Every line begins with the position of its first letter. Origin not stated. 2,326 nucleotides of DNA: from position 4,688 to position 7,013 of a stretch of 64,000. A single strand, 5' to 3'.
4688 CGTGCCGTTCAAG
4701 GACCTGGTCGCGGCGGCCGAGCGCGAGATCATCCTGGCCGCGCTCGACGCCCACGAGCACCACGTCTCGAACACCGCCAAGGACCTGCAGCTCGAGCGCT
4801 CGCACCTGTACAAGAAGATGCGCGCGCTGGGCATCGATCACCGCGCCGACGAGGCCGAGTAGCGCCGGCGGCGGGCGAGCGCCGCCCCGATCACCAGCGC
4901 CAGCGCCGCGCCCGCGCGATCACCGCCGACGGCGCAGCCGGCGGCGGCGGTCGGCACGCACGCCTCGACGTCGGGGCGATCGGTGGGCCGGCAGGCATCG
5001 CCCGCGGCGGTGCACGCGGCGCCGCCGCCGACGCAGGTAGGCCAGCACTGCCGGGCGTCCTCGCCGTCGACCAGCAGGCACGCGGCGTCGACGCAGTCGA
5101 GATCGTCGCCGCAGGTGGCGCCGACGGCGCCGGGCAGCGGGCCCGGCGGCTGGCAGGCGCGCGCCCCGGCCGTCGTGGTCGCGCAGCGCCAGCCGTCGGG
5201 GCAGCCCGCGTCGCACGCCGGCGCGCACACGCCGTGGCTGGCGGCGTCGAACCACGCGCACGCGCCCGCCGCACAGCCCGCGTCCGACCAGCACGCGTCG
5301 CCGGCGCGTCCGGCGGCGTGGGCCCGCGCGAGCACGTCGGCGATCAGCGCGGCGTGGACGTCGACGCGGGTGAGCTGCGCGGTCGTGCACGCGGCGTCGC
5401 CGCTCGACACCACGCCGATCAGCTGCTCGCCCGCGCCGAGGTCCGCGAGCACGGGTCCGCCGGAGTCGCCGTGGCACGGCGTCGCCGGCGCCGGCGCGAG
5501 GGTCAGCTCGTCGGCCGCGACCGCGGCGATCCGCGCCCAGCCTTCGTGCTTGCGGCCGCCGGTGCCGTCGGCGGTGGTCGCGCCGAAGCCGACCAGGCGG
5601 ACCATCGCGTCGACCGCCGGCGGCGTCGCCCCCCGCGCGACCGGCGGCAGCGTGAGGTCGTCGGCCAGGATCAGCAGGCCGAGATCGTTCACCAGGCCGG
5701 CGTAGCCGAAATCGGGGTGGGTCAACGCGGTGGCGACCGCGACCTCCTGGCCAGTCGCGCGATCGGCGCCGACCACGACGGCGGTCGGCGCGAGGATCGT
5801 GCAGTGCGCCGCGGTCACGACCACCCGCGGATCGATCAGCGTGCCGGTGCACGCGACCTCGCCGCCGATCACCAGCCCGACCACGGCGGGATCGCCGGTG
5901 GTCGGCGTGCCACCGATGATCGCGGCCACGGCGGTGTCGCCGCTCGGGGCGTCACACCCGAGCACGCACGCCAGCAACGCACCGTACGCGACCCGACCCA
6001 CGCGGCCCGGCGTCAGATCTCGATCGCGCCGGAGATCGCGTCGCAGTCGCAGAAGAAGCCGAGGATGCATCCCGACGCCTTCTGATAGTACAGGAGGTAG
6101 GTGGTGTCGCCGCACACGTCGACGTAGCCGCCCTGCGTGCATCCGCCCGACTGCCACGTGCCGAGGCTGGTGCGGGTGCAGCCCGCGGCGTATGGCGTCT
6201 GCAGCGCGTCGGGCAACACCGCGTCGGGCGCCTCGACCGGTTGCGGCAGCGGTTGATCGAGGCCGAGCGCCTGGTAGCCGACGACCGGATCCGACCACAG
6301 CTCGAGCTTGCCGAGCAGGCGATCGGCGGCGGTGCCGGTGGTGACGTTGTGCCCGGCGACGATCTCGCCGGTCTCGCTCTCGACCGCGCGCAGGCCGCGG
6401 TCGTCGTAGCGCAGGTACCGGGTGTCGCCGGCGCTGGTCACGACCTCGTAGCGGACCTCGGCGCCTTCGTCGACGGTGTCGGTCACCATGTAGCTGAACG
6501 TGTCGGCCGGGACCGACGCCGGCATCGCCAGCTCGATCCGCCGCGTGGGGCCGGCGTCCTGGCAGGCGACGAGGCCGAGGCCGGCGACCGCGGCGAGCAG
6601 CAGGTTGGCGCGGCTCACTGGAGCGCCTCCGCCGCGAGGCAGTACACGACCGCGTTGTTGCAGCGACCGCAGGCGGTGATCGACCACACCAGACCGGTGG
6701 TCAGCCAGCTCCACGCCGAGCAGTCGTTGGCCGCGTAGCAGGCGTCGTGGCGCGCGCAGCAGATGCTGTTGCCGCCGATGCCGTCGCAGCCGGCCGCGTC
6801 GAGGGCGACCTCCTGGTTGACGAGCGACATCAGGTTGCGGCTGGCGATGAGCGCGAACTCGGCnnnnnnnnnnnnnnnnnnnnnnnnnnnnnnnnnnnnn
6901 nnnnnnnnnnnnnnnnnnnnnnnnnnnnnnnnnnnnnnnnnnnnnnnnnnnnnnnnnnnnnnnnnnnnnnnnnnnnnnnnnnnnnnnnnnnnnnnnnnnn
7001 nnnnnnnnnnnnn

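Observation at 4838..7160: Secreted effector-like operon: PLA2-motif lipoprotein -> lipoprotein -> S1 protease with MYXO-CTERM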

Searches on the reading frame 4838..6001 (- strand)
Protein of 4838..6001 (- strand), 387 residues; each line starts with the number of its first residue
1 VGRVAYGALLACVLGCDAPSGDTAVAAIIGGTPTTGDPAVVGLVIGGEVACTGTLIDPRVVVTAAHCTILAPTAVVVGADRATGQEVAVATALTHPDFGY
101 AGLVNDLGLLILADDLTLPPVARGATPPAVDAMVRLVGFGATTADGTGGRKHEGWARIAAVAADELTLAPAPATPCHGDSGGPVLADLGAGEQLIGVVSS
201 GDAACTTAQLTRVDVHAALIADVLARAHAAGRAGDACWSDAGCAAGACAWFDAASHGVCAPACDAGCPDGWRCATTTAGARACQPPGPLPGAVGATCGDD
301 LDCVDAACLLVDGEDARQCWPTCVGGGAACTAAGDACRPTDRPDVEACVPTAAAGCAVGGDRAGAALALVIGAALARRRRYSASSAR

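Call 5: search_protein_families(library=pfam, proteins=[window:4838-6001:-], max_evalue=10)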
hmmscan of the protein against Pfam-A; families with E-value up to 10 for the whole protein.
window:4838-6001:- (387 aa): 1 family
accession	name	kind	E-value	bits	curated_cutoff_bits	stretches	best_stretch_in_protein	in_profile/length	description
PF00089.32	Trypsin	-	3.6e-21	76.4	20.6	1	28-213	1-209/220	Trypsin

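Call 6: search_protein_families(library=ncbifam, proteins=[window:4838-6001:-], max_evalue=10)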
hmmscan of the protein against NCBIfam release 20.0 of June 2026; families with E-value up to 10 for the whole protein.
window:4838-6001:- (387 aa): 1 family
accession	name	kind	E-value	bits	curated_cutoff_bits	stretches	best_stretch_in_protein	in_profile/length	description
NF041810.1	Avs1b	equivalog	0.29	8.1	1500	1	44-74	13-43/1931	AVAST type 1 anti-phage system protease Avs1b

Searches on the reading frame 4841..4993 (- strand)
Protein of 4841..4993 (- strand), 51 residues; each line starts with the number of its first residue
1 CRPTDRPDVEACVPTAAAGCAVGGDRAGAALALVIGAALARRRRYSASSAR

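Call 59: search_protein_families(library=ncbifam, proteins=[window:4841-4993:-], max_evalue=10)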
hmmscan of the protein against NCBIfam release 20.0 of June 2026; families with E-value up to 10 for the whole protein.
seq(51 aa): 4 families
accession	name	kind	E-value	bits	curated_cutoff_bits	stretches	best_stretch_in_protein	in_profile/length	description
TIGR03901.2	MYXO-CTERM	domain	0.0053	17.1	20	1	18-44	4-33/34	MYXO-CTERM sorting domain-containing protein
NF058653.1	LipP1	equivalog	0.098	11.5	350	1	17-44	143-169/300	LipP1 family hormone-sensitive lipase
TIGR04564.1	Synergist_CTERM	domain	2.1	8.5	22.5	1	19-44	4-27/27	Synerg-CTERM sorting domain-containing protein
NF038356.1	actino_DLW39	hypoth_equivalog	9.3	6.2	24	1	30-51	5-26/38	DLW-39 family protein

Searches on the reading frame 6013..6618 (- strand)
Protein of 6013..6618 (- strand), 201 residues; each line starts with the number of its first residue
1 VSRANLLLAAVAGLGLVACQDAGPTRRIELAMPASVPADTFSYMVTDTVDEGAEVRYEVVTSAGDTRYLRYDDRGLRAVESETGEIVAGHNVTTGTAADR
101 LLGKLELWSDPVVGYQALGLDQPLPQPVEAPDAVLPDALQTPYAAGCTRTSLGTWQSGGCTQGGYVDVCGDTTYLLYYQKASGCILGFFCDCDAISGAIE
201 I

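Call 5: search_protein_families(library=pfam, proteins=[window:6013-6618:-], max_evalue=10)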
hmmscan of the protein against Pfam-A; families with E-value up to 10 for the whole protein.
window:6013-6618:- (201 aa): 0 families

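Call 6: search_protein_families(library=ncbifam, proteins=[window:6013-6618:-], max_evalue=10)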
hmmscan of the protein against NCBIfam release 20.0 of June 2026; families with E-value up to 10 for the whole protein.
window:6013-6618:- (201 aa): 0 families

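Call 15: find_homologous_proteins(query=window:6013-6618:-, max_evalue=0.001)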
Query window:6013-6618:- (201 aa): 6 proteins with E <= 0.001 among 1091 candidates.
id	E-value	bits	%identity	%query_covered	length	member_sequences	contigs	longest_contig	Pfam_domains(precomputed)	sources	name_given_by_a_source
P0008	8.4e-130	448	100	100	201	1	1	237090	-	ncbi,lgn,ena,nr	ncbi:MAG: hypothetical protein JNK64_17485 [Myxococcales bacterium]|nr:hypothetical protein [Myxococ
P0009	9.5e-113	393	85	100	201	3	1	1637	-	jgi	-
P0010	1.2e-112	392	86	100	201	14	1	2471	-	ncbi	-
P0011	1.1e-88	314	70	100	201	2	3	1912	-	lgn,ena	-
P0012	4.1e-87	309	70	92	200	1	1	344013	-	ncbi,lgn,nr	ncbi:MAG: hypothetical protein IPL61_37920 [Myxococcales bacterium]|nr:hypothetical protein [Myxococ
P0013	1.7e-71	258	61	99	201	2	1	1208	-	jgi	jgi:hypothetical protein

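Call 38: find_homologous_proteins(query=A6, max_evalue=0.01)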
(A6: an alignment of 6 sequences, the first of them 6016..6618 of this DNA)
Query A6 (6 sequences) (201 aa, profile of the alignment): 7 proteins with E <= 0.01 among 8000 candidates.
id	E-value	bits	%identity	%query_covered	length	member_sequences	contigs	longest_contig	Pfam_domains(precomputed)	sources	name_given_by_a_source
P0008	1.1e-116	406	100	100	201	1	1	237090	-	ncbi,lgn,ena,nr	ncbi:MAG: hypothetical protein JNK64_17485 [Myxococcales bacterium]|nr:hypothetical protein [Myxococ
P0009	2.8e-116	404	85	100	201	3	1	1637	-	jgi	-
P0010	9.1e-115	399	86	100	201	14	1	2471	-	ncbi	-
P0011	2.2e-114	398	70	100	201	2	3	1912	-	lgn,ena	-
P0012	4.8e-112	391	70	92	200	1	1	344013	-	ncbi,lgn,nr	ncbi:MAG: hypothetical protein IPL61_37920 [Myxococcales bacterium]|nr:hypothetical protein [Myxococ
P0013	3.1e-107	375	61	99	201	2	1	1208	-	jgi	jgi:hypothetical protein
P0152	3.1e-62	228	55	99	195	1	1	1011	-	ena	-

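Call 49: predict_structure(alignment_id=A7)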
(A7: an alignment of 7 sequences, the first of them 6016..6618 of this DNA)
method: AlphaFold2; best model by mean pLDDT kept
length: 201 residues; sequences in the alignment: 7
mean_pLDDT: 55.7   pTM: 0.42
mean pLDDT of the five models: 55.7, 53.5, 49.8, 47.2, 46.5
residues with pLDDT >= 90: 0; 70-90: 40; 50-70: 91; < 50: 70
segments of 3 or more residues with pLDDT < 50: 1-4, 12-25, 29-36, 106-133, 183-191
pLDDT, mean of each block of 10 residues (from residue 1): 48 39 46 45 65 73 76 70 77 58 49 35 32 52 71 55 66 62 38 56 47
secondary structure, 60 per line:
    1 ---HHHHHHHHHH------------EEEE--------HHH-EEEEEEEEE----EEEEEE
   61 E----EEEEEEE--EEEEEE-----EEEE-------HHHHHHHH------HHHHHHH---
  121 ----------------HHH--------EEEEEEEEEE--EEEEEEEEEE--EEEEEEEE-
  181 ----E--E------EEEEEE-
elements in order: H4-13 E26-29 E42-50 E55-61 E66-72 E75-80 E86-89 H97-104 H111-117 E148-157 E160-169 E172-179 E195-200

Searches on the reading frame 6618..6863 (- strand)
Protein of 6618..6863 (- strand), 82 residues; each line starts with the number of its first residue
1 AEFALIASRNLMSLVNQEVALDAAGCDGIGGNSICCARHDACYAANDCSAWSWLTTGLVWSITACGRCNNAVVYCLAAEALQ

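Call 21: search_protein_families(library=pfam, alignment_id=A3, max_evalue=1)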
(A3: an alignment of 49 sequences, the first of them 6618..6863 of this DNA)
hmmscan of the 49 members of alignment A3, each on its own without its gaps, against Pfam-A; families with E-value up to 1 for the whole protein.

A. member 1, window:6618-6863:- (82 aa): 0 families

B. families by the number of members that match (of 49 scanned): 11 families
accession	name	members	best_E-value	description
PF00068.24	Phospholip_A2_1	4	0.023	Phospholipase A2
PF06951.16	PLA2G12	2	0.029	Group XII secretory phospholipase A2 precursor (PLA2G12)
PF23546.1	Zn_ribbon_TOP3B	1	0.011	DNA topoisomerase 3-beta zinc ribbon domain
PF18716.7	VATC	1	0.038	Vms1-associating treble clef domain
PF20023.5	WSLR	1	0.051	Wolframin Sel1-like repeat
PF08210.17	APOBEC_N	1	0.096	APOBEC-like N-terminal domain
PF25221.1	5TMH_Lnb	1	0.15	Lnb transmembrane domain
PF25165.1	DUF7828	1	0.15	Domain of unknown function (DUF7828)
PF11336.14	DUF3138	1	0.22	Protein of unknown function (DUF3138)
PF05826.17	Phospholip_A2_2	1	0.24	Phospholipase A2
PF16728.10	DUF5066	1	0.24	Domain of unknown function (DUF5066)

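Call 22: search_solved_structures(query=A3, max_evalue=10, show_alignments=3)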
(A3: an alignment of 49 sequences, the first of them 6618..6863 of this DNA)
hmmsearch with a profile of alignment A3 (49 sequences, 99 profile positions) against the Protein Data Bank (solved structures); distinct sequences matched with E-value up to 10: 6.
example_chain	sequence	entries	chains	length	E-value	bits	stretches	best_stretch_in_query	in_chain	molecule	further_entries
1pp2_R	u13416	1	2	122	0.46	13.9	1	26-86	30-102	CALCIUM-FREE PHOSPHOLIPASE A2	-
1oyf_B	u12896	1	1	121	0.65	13.4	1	26-86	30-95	Phospholipase A2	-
1cl5_A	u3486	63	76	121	0.77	13.2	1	26-86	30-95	PROTEIN (PHOSPHOLIPASE A2) | PHOSPHOLIPASE A2 | Phospholipase A2 VRV-PL-VIIIa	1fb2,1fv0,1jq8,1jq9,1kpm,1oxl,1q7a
8h4z_A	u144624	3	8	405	4.6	10.7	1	13-73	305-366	Saccharopine dehydrogenase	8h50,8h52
9qdw_A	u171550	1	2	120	8.1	9.9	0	32-90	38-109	Phospholipase A2 group V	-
3v9m_A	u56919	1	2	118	9.6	9.7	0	33-91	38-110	Phospholipase A2 isozyme PA-11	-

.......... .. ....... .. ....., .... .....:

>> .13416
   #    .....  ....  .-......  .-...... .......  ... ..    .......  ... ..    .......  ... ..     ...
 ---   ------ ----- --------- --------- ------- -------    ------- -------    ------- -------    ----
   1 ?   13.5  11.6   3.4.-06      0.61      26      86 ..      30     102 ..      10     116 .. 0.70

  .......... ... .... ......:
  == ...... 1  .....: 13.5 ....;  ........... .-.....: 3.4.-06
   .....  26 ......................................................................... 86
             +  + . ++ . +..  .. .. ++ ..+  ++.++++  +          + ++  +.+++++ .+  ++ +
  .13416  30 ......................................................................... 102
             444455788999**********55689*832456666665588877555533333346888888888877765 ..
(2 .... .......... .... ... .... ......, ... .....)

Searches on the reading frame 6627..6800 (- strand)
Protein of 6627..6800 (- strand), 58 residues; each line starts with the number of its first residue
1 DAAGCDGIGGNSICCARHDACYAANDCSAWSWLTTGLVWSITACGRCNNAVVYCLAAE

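Call 83: search_solved_structures(query=A9, max_evalue=10, show_alignments=2)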
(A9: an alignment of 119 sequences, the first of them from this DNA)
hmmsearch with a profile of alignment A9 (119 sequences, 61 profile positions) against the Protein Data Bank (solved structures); distinct sequences matched with E-value up to 10: 2.
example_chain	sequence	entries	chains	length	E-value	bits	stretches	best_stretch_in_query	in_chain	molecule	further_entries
3r0l_A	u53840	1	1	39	0.45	13.9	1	13-33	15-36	Crotoxin chain A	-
3v9m_A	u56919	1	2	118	8.6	9.8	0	16-60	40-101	Phospholipase A2 isozyme PA-11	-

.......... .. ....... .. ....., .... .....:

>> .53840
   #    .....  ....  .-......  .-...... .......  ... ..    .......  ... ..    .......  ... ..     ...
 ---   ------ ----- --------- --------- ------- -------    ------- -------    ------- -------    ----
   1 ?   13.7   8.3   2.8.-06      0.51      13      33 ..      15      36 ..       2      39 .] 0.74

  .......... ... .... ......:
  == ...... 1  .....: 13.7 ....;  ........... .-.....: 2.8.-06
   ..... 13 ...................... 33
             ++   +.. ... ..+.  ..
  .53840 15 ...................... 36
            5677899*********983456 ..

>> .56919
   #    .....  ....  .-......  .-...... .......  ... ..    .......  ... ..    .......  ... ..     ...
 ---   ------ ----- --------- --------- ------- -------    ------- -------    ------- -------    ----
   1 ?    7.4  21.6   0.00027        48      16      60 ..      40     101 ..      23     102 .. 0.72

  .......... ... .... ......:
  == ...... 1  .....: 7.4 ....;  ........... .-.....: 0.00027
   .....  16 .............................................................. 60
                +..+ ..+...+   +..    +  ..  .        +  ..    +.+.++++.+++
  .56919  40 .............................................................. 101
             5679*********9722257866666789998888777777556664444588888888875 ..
